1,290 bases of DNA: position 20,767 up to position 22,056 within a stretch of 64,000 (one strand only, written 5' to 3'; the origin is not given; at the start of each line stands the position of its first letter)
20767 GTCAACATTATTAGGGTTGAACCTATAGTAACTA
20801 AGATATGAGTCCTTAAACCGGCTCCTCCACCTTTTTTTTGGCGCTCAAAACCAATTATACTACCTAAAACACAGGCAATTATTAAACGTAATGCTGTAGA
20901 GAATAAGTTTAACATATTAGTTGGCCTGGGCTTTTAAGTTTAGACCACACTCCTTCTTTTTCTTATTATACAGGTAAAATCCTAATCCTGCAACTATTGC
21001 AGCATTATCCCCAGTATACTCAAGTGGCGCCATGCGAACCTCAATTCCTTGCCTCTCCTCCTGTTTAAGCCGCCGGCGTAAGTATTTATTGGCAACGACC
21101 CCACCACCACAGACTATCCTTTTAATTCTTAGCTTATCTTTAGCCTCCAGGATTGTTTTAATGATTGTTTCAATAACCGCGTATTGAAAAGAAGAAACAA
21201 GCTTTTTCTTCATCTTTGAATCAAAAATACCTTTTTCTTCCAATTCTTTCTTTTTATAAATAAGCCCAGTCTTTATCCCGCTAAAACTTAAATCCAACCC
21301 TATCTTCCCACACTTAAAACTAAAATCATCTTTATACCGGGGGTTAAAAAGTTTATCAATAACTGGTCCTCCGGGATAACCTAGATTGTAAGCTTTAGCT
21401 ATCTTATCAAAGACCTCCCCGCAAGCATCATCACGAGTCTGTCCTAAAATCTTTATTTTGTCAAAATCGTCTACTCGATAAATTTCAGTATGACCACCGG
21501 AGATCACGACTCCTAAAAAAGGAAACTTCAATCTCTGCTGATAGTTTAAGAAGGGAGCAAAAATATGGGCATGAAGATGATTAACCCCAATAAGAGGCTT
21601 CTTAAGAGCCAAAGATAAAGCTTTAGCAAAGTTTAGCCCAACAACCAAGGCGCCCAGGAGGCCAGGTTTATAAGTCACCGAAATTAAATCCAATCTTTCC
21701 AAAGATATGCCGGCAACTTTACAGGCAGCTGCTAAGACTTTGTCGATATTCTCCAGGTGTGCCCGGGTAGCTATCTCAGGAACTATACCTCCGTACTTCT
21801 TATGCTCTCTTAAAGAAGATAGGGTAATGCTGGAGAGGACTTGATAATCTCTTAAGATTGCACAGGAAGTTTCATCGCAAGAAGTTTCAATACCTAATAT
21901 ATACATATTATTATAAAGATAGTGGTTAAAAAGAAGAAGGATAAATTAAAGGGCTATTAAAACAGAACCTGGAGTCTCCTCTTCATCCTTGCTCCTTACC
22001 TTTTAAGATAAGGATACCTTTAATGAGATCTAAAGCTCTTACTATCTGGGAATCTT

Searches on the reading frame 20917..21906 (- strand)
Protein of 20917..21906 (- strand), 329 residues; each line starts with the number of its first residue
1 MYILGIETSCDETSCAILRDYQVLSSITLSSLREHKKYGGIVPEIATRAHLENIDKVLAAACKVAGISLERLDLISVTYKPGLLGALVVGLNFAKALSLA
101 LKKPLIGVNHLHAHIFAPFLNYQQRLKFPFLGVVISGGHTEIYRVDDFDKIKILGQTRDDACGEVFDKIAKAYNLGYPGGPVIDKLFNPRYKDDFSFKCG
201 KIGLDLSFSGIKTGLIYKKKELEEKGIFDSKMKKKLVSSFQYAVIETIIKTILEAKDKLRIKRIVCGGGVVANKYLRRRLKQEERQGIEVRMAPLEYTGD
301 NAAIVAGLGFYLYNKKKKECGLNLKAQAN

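Call 19: search_protein_families(library=pfam, proteins=[window:20917-21906:-], max_evalue=0.001)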
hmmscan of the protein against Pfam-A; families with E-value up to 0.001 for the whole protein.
window:20917-21906:- (329 aa): 3 families
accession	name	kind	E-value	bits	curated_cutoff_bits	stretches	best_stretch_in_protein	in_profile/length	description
PF00814.31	TsaD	-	5e-80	269.4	24.8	1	22-305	1-262/264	tRNA N6-adenosine threonylcarbamoyltransferase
PF22521.2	HypF_C_2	-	5.8e-07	30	27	1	231-292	164-226/241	Carbamoyltransferase, Kae1-like Domain, second subdomain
PF02543.21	Carbam_trans_N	-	0.00033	20.6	24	0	174-283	214-323/346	Carbamoyltransferase N-terminus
